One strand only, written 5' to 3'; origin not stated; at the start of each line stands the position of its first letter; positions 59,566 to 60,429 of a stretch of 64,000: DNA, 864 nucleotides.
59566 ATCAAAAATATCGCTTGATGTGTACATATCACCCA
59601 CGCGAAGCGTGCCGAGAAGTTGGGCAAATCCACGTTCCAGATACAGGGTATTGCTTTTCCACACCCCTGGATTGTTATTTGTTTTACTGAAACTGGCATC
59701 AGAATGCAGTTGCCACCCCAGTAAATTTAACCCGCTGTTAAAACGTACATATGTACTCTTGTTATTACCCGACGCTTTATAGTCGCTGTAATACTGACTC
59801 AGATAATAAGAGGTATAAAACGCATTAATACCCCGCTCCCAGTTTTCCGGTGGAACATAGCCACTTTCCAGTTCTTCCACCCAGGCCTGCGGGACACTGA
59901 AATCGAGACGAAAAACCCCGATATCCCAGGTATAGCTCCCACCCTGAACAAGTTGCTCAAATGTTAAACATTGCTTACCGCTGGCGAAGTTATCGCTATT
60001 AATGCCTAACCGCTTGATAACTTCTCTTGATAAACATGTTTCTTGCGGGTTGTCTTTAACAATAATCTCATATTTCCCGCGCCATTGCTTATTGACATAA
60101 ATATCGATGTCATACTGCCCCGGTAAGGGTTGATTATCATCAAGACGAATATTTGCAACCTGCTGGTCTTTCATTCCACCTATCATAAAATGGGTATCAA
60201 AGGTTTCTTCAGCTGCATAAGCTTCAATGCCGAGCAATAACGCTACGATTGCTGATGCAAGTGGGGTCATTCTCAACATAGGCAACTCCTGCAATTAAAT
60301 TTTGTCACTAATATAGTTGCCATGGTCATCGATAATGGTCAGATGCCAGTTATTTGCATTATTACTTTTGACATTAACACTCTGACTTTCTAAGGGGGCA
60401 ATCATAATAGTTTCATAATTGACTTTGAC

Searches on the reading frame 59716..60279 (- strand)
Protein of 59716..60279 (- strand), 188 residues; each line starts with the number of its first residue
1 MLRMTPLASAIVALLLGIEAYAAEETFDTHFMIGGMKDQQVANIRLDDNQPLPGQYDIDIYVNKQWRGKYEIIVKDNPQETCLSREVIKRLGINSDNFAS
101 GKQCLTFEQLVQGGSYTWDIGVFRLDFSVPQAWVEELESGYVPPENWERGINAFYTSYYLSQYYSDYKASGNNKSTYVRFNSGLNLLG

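Call 61: list_cluster_members(proteins=[window:59716-60279:-, window:59662-60279:-, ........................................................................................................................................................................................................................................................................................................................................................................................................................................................, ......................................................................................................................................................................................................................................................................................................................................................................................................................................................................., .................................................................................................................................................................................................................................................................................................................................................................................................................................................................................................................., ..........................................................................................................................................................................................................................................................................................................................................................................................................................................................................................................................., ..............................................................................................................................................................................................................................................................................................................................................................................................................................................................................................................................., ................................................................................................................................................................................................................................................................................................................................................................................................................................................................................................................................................, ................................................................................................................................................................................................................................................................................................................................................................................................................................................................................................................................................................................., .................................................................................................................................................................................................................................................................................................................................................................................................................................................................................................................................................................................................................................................])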
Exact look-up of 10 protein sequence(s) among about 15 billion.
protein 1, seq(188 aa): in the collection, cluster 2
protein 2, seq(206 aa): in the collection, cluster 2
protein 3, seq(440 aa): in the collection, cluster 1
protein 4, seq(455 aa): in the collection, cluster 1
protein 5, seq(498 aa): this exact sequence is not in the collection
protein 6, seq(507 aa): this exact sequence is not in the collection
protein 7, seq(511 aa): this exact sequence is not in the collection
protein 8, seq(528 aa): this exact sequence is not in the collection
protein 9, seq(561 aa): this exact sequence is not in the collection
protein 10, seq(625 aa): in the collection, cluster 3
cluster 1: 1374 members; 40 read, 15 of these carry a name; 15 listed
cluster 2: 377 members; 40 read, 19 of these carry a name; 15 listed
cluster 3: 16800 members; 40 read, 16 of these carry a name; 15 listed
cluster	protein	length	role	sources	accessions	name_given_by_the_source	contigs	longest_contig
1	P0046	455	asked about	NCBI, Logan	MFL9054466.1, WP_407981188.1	fimbrial biogenesis outer membrane usher protein, partial [Escherichia coli]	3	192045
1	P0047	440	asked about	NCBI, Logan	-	-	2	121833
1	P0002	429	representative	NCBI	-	-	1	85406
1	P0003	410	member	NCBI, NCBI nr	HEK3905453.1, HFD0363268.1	TPA: fimbria/pilus outer membrane usher protein, partial [Escherichia coli] | fimbria/pilus outer membrane usher protein [Escherichia coli]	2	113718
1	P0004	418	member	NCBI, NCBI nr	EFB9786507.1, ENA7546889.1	fimbria/pilus outer membrane usher protein, partial [Escherichia coli] | fimbrial biogenesis outer membrane usher protein [Escherichia coli]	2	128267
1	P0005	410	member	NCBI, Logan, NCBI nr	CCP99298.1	Fimbriae usher protein StcC [Escherichia coli O10:K5(L):H4 str. ATCC 23506]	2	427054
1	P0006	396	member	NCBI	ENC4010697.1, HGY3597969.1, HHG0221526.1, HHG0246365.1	fimbria/pilus outer membrane usher protein, partial [Shigella flexneri]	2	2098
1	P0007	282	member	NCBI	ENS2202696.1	fimbria/pilus outer membrane usher protein, partial [Shigella sonnei]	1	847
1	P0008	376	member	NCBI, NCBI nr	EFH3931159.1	fimbria/pilus outer membrane usher protein, partial [Escherichia coli] | fimbria/pilus outer membrane usher protein [Escherichia coli]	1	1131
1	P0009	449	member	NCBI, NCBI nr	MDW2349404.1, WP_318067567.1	fimbria/pilus outer membrane usher protein [Escherichia coli]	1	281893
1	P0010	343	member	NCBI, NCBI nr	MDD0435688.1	fimbria/pilus outer membrane usher protein, partial [Shigella sonnei] | fimbria/pilus outer membrane usher protein [Shigella sonnei]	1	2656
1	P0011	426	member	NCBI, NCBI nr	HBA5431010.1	TPA: fimbria/pilus outer membrane usher protein, partial [Escherichia coli] | fimbria/pilus outer membrane usher protein [Escherichia coli]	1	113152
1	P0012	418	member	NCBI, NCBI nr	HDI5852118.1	TPA: fimbria/pilus outer membrane usher protein, partial [Escherichia coli] | fimbria/pilus outer membrane usher protein [Escherichia coli]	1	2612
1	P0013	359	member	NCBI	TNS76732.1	fimbrial biogenesis outer membrane usher protein, partial [Escherichia coli]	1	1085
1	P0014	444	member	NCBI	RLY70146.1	fimbrial biogenesis outer membrane usher protein, partial [Escherichia coli]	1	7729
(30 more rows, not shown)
